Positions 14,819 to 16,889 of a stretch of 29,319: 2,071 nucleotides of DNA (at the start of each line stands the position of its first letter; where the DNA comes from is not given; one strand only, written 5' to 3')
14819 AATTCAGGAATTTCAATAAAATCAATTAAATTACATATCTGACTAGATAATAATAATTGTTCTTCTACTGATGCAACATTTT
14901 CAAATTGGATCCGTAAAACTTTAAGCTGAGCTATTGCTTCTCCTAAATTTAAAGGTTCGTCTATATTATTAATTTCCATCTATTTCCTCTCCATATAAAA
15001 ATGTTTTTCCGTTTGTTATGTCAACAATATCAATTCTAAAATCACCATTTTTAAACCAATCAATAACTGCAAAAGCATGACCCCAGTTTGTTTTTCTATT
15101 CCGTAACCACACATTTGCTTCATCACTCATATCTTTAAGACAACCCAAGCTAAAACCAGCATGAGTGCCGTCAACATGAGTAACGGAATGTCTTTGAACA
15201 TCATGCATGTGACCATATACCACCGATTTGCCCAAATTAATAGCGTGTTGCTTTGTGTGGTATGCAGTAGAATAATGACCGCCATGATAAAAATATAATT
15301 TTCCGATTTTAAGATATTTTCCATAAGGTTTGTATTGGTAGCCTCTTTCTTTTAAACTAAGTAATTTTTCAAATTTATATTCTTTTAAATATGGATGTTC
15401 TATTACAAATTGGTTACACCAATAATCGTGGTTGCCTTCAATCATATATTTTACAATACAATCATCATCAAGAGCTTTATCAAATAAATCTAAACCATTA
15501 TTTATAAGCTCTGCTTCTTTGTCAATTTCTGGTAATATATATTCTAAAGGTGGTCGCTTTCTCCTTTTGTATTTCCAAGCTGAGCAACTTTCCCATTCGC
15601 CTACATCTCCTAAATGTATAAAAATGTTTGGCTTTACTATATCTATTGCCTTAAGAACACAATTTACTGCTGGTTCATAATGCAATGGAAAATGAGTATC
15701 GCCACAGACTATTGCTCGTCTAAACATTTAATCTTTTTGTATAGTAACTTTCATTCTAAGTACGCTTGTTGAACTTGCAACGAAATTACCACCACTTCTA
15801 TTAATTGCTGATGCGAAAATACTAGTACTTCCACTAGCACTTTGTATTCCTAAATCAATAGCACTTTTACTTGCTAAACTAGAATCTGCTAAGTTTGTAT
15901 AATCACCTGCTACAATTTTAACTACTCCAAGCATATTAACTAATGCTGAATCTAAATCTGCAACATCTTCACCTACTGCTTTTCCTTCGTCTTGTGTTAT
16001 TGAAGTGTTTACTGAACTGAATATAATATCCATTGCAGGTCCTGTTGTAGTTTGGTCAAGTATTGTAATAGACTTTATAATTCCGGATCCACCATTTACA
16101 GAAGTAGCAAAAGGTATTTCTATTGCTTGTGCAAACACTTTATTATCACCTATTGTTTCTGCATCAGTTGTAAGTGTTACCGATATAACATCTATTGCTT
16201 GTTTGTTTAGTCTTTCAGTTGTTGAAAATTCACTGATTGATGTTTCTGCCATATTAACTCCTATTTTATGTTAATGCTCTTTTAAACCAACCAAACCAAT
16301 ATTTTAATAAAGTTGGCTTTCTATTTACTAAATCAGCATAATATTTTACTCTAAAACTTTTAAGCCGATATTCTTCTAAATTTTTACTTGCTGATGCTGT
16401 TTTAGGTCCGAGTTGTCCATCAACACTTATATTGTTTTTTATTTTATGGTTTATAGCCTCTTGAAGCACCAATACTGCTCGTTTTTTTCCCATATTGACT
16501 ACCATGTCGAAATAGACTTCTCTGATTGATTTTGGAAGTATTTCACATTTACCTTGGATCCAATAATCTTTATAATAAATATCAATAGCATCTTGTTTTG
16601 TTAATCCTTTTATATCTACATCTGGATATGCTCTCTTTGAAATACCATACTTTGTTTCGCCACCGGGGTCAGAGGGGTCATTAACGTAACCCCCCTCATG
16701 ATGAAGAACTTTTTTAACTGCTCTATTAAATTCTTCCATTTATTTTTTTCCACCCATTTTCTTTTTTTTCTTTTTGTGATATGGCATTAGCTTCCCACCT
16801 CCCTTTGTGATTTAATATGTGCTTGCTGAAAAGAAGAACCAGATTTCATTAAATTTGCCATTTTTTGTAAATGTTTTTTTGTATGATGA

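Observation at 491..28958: About 12-fold over-representation of GGATCC at quasi-regular ~1 kb spacing, with no GATC outside (G)GATC(C)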

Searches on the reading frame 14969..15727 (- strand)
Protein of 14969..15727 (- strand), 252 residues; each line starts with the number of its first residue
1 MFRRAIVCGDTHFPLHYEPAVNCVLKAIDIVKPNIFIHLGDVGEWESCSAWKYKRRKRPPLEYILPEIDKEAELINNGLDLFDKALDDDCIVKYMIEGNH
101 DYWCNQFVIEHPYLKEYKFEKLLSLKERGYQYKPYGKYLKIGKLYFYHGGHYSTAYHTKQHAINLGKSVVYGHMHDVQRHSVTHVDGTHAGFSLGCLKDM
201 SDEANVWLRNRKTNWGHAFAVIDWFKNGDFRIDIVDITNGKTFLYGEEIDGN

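Call 6: search_protein_families(library=phrogs, proteins=[window:14969-15727:-], max_evalue=0.001)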
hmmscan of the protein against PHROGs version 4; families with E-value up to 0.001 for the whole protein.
window:14969-15727:- (252 aa): 2 families
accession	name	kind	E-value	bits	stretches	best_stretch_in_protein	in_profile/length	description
phrog_221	-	other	1.9e-23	84.2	1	3-248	112-359/367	metallo-phosphoesterase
phrog_1649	-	other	0.00011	22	1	4-179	37-169/308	metallo-phosphoesterase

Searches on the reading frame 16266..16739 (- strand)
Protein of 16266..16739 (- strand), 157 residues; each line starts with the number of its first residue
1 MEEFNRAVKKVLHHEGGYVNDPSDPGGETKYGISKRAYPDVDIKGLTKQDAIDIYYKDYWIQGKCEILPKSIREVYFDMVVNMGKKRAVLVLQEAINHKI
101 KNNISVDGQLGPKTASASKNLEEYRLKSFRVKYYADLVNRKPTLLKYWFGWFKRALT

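Call 7: search_protein_families(library=phrogs, proteins=[window:16266-16739:-], max_evalue=0.001)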
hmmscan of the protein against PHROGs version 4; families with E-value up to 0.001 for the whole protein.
window:16266-16739:- (157 aa): 2 families
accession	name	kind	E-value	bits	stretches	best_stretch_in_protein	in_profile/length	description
phrog_315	-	lysis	1.8e-47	163.3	1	2-155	333-484/677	endolysin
phrog_12853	-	unknown function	1.8e-20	74.7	1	4-119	3-130/131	-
